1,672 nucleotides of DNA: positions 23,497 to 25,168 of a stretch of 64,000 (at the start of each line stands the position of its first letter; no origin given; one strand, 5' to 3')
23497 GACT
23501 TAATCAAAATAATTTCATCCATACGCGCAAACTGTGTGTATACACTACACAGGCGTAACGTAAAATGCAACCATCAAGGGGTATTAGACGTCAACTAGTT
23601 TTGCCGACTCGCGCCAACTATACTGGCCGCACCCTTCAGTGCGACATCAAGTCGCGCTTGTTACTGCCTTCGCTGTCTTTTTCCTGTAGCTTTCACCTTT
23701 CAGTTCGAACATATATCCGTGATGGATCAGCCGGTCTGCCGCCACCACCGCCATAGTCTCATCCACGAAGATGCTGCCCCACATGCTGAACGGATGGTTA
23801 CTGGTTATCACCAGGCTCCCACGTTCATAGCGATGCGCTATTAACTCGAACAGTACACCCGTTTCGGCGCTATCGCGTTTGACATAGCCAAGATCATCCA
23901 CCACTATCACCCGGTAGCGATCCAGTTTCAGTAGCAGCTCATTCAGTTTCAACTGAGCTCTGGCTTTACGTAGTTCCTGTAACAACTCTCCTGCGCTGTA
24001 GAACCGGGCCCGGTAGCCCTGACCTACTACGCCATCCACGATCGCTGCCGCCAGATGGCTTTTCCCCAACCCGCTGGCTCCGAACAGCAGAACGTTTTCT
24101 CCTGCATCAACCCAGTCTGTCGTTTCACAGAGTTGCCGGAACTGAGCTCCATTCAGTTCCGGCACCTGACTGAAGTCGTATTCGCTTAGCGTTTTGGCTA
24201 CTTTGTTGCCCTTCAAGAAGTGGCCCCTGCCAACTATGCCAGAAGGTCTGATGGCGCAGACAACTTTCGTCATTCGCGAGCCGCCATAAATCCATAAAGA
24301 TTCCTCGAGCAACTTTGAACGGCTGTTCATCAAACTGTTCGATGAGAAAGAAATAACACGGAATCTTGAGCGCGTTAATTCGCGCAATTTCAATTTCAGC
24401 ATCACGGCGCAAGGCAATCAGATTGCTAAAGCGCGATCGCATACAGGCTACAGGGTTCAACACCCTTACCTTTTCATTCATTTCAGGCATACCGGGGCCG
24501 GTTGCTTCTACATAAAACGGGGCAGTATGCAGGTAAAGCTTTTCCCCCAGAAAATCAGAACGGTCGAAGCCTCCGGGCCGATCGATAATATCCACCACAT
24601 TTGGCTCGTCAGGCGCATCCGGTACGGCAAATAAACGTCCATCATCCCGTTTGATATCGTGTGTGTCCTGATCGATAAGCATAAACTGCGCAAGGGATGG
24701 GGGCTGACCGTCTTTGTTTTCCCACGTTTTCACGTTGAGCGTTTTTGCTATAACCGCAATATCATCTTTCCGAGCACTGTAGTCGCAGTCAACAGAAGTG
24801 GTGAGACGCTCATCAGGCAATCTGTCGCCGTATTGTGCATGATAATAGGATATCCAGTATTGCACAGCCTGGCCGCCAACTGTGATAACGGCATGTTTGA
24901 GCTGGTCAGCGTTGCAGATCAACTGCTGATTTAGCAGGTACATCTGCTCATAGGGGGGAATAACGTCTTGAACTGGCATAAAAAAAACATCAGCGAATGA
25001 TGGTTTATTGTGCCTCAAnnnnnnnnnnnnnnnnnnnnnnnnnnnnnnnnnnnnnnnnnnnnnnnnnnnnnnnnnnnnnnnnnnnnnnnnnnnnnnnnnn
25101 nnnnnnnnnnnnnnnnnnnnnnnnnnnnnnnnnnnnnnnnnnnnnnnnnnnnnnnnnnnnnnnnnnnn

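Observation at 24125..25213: Truncated two-gene unit: small basic protein plus ~270-aa protein with a possible nucleotidyltransferase motif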

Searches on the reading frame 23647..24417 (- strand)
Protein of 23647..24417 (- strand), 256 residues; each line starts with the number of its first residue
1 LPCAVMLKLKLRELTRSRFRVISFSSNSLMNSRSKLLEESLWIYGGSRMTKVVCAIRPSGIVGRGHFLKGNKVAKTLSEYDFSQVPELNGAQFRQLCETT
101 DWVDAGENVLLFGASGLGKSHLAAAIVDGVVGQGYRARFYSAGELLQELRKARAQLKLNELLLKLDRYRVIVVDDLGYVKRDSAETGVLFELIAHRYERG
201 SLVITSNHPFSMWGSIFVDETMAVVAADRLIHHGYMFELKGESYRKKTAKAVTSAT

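Call 3: search_protein_families(proteins=[window:23647-24417:-], library=ncbifam, max_evalue=1)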
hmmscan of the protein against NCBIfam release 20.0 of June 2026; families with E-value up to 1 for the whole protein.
window:23647-24417:- (256 aa): 25 families
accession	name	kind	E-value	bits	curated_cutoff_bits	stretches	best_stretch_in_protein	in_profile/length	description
NF038214.1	IS21_help_AAA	equivalog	9.8e-64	215.2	200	1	73-247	58-231/232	IS21-like element helper ATPase IstB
NF006038.0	PRK08181.1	subfamily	5.3e-56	189.8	317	1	74-250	75-251/271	transposase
NF005098.0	PRK06526.1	subfamily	6.2e-44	150.4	296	1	73-250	77-253/266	transposase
NF006616.1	PRK09183.1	subfamily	2.7e-41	141.5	300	1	73-249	68-245/253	IS21-like element helper ATPase IstB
NF005992.0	PRK08116.1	subfamily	4.2e-19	68.7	189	1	107-252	113-259/269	hypothetical protein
NF005304.0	PRK06835.1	equivalog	1.5e-14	53.9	215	1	105-250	182-325/330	ATP-binding protein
TIGR03420.1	DnaA_homol_Hda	equivalog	2.7e-09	36.9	194.8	1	93-208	26-132/226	DnaA regulatory inactivator Hda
TIGR00362.1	DnaA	equivalog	1.5e-07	30.9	343.9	1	108-208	139-242/437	chromosomal replication initiator protein DnaA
NF001154.0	PRK00149.3-3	equivalog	1.9e-07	30.4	410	1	108-208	152-257/462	chromosomal replication initiator protein DnaA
NF040713.1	ZapE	equivalog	1.1e-05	24.9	140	1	106-249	52-199/344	cell division protein ZapE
NF009043.0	PRK12377.1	subfamily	3.3e-05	23.6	389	1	108-198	103-194/248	ATP-binding protein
NF006505.0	PRK08939.1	equivalog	8.4e-05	22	228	1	94-178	144-228/306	primosomal protein DnaI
NF005931.1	PRK07952.1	equivalog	0.0001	21.9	357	1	110-197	103-192/246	replicative helicase loader DnaC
NF005378.0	PRK06921.1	subfamily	0.0048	16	207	1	108-206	119-222/266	hypothetical protein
NF007826.0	PRK10535.1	equivalog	0.032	12.5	966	1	99-171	27-98/648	macrolide ABC transporter ATP-binding protein/permease MacB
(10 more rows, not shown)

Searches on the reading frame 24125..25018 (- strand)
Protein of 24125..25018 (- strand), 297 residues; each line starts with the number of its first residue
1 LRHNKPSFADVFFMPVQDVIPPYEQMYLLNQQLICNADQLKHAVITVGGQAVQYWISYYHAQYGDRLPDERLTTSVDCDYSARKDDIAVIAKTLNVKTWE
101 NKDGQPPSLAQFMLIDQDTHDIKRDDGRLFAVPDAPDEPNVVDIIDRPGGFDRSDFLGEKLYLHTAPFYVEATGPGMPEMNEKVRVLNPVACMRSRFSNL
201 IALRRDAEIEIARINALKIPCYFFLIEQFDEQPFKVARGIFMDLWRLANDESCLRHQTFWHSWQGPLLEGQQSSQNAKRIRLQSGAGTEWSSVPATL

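Call 3: search_protein_families(proteins=[window:24125-25018:-], library=ncbifam, max_evalue=1)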
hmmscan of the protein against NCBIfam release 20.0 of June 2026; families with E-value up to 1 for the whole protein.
window:24125-25018:- (297 aa): 0 families

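Call 4: search_protein_families(proteins=[window:24125-25018:-], library=padloc, max_evalue=1)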
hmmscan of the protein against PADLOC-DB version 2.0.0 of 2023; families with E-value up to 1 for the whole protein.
window:24125-25018:- (297 aa): 0 families

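Call 12: profile_search(protein=window:24125-25018:-)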
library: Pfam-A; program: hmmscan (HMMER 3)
A. the first sequence (297 residues): domains with independent E <= 10: 0; with E <= 0.001: 0
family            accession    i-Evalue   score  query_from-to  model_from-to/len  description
(no Pfam family matches the first sequence, even at E <= 10)
